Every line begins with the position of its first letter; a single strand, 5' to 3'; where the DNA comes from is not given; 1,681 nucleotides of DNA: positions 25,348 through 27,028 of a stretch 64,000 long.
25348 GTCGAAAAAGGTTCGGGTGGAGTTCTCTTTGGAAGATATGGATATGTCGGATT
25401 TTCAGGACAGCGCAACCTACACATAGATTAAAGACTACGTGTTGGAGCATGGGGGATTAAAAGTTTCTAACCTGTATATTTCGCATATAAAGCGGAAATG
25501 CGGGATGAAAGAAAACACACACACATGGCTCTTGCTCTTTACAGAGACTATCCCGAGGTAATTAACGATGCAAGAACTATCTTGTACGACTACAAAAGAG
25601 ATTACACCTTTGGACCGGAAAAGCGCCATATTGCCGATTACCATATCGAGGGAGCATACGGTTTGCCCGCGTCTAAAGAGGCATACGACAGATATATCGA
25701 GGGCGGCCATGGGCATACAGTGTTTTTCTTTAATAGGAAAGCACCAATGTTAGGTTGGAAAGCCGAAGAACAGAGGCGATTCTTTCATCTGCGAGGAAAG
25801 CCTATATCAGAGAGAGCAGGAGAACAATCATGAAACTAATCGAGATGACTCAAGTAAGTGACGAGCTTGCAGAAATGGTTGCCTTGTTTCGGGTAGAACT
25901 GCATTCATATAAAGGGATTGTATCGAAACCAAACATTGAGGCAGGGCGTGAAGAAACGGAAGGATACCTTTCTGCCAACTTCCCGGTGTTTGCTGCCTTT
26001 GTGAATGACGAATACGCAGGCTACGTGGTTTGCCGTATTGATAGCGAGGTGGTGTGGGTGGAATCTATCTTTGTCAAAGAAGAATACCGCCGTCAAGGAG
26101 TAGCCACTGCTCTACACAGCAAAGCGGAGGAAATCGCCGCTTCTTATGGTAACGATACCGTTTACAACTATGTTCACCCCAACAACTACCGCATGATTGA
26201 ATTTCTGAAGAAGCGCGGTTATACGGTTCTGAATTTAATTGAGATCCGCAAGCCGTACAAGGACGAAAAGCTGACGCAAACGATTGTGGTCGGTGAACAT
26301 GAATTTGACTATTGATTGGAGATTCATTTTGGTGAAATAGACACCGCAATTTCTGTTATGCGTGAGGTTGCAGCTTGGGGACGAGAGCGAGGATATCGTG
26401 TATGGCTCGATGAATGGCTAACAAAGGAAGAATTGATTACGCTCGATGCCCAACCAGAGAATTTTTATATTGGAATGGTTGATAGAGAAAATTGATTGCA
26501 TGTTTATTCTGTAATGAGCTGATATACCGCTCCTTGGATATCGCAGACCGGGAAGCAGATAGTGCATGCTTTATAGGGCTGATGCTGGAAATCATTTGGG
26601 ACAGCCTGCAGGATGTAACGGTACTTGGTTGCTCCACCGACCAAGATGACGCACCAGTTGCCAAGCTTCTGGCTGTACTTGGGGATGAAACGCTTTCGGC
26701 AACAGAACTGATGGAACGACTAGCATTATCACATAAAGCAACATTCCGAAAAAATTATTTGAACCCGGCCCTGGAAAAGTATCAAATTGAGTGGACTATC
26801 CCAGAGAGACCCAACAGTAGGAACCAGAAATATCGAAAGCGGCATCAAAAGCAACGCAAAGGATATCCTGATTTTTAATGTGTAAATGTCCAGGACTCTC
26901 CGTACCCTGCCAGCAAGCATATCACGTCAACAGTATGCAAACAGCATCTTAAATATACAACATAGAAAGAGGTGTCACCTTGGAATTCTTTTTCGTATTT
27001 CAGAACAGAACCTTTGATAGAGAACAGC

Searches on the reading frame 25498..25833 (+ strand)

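Call 3: search_protein_families(library=pfam, proteins=[window:25498-25833:+], max_evalue=1)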
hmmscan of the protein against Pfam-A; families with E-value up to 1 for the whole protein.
window:25498-25833:+ (111 aa): 0 families

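Call 4: search_protein_families(library=padloc, proteins=[window:25498-25833:+], max_evalue=1)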
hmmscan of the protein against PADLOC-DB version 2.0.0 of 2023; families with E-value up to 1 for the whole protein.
window:25498-25833:+ (111 aa): 0 families

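Call 5: search_protein_families(library=ncbifam, proteins=[window:25498-25833:+], max_evalue=1)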
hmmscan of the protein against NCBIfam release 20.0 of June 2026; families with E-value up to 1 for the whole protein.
window:25498-25833:+ (111 aa): 0 families

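Call 8: search_protein_families(library=phrogs, proteins=[window:25498-25833:+], max_evalue=1)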
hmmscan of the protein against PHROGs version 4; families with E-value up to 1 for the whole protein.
window:25498-25833:+ (111 aa): 1 family
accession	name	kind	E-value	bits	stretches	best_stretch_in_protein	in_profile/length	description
phrog_22844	-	unknown function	0.043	14.6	1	21-46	7-32/62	-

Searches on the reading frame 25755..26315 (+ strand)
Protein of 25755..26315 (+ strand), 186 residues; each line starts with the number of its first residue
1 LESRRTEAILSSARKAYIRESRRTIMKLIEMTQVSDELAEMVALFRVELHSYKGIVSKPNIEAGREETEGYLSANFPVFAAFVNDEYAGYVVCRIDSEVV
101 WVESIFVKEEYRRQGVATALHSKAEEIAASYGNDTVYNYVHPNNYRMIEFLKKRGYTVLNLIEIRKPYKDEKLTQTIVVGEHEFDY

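Call 3: search_protein_families(library=pfam, proteins=[window:25755-26315:+], max_evalue=1)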
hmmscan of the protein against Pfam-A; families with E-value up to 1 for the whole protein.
window:25755-26315:+ (186 aa): 11 families
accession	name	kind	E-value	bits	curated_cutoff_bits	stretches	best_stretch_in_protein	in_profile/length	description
PF00583.31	Acetyltransf_1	-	9.6e-17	61.8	20.7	1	75-156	32-116/116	Acetyltransferase (GNAT) family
PF13508.13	Acetyltransf_7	-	8.9e-10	39.3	27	1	78-157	5-83/84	Acetyltransferase (GNAT) domain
PF13673.13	Acetyltransf_10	-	1e-07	32.4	23.6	1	68-157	22-108/128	Acetyltransferase (GNAT) domain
PF13480.13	Acetyltransf_6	-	0.0018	18.9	22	1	18-132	7-128/143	Acetyltransferase (GNAT) domain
PF14542.12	Acetyltransf_CG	-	0.0029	18.1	30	1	81-126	4-51/80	GCN5-related N-acetyl-transferase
PF17013.11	Acetyltransf_15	-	0.0037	17.1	35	1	33-133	8-107/210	Putative acetyl-transferase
PF08445.16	FR47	-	0.0064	16.9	22.1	1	102-159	24-80/86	FR47-like protein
PF13302.13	Acetyltransf_3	-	0.014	16.5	25.4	1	75-156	53-137/138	Acetyltransferase (GNAT) domain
PF13880.12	Acetyltransf_13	-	0.021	15.1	22.8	1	102-120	7-25/69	ESCO1/2 acetyl-transferase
PF13527.13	Acetyltransf_9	-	0.026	14.9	25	1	100-157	73-125/127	Acetyltransferase (GNAT) domain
PF12568.14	PanZ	-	0.092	12.7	22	1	69-121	31-83/128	Acetyltransferase (GNAT) domain, PanZ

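Call 4: search_protein_families(library=padloc, proteins=[window:25755-26315:+], max_evalue=1)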
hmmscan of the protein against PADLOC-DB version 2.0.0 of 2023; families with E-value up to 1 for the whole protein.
window:25755-26315:+ (186 aa): 0 families

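Call 5: search_protein_families(library=ncbifam, proteins=[window:25755-26315:+], max_evalue=1)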
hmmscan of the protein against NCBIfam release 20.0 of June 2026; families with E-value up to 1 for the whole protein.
window:25755-26315:+ (186 aa): 24 families
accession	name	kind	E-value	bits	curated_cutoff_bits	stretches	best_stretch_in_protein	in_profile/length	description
TIGR01575.1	rimI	equivalog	6.6e-08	32.8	86.4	1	80-169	35-123/132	ribosomal protein S18-alanine N-acetyltransferase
NF053587.1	SpmdActasePaiA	equivalog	2.1e-07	30.9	250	1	79-156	62-147/172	spermidine/spermine N(1)-acetyltransferase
NF002959.0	PRK03624.1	equivalog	9.8e-07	28.6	124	1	78-166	51-139/147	GNAT family acetyltransferase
NF043067.1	AAC_6p_group_E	equivalog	1.2e-06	28.5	140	1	90-152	61-123/140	aminoglycoside 6'-N-acetyltransferase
NF000224.3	AAC_6p_Acine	exception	1.2e-05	25.4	225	1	90-132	66-108/146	AAC(6')-Ighjkrstuvwx family aminoglycoside N-acetyltransferase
NF005840.0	PRK07757.1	equivalog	0.00039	20.3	154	1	99-158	66-120/153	N-acetyltransferase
NF033078.2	AAC_6p_Ia_fam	equivalog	0.0004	20.3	265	1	36-130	11-106/181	AAC(6')-Ia family aminoglycoside 6'-N-acetyltransferase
NF033083.0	AAC_3_I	equivalog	0.00043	20.5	200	1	100-148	78-126/145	AAC(3)-I family aminoglycoside N-acetyltransferase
NF000115.2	AAC_6p_Iad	exception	0.0013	18.9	275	1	90-160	65-135/144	aminoglycoside N-acetyltransferase AAC(6')-Iad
NF040501.1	resist_ArsN2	equivalog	0.0013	18.4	125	1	80-137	27-86/133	arsenic resistance N-acetyltransferase ArsN2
NF041158.1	Spm_actase_Thplmales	equivalog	0.0024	18.2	225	1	79-127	65-113/115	spermidine N(1)-acetyltransferase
NF033213.1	matur_PanM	equivalog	0.008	16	68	1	66-121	29-84/130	aspartate 1-decarboxylase autocleavage activator PanM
NF000021.4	AAC_6p_Serra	exception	0.0084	15.9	310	1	89-132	65-108/146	aminoglycoside 6'-N-acetyltransferase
NF007853.0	PRK10562.1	equivalog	0.0088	16.3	125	1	100-160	69-124/146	N-acetyltransferase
NF038102.1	AAC_6p_III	exception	0.01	16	305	1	94-132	79-117/156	tobramycin N-acetyltransferase AAC(6')-III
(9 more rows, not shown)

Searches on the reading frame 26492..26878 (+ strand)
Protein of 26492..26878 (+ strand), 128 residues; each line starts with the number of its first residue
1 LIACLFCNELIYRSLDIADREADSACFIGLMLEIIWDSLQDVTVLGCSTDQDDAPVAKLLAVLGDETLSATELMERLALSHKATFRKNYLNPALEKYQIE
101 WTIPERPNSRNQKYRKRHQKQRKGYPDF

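Call 3: search_protein_families(library=pfam, proteins=[window:26492-26878:+], max_evalue=1)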
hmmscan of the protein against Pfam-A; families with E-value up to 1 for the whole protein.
window:26492-26878:+ (128 aa): 3 families
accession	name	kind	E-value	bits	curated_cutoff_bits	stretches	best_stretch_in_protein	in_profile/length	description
PF21247.3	Fic-like_C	-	5.8e-24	84.2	27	1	55-115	2-62/64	Filamentation induced by cAMP protein Fic-like, C-terminal domain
PF21476.4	PF0610-like_N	-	0.054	14.2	33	1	59-83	6-30/50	PF0610-like, N-terminal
PF12840.13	HTH_20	-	0.16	12.4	27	1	58-81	8-32/51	Helix-turn-helix domain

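Call 4: search_protein_families(library=padloc, proteins=[window:26492-26878:+], max_evalue=1)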
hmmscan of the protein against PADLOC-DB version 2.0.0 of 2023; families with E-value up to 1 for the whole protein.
window:26492-26878:+ (128 aa): 0 families

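Call 5: search_protein_families(library=ncbifam, proteins=[window:26492-26878:+], max_evalue=1)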
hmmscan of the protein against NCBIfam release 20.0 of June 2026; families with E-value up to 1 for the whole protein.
window:26492-26878:+ (128 aa): 1 family
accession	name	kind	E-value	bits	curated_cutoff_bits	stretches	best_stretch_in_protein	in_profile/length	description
NF053736.1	AcpB_EbpR_MafR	subfamily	0.086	12.1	130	1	60-102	90-133/481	AcpB/EbpR/MafR family transcriptional regulator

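Call 8: search_protein_families(library=phrogs, proteins=[window:26492-26878:+], max_evalue=1)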
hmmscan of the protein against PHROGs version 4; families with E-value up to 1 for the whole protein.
window:26492-26878:+ (128 aa): 0 families
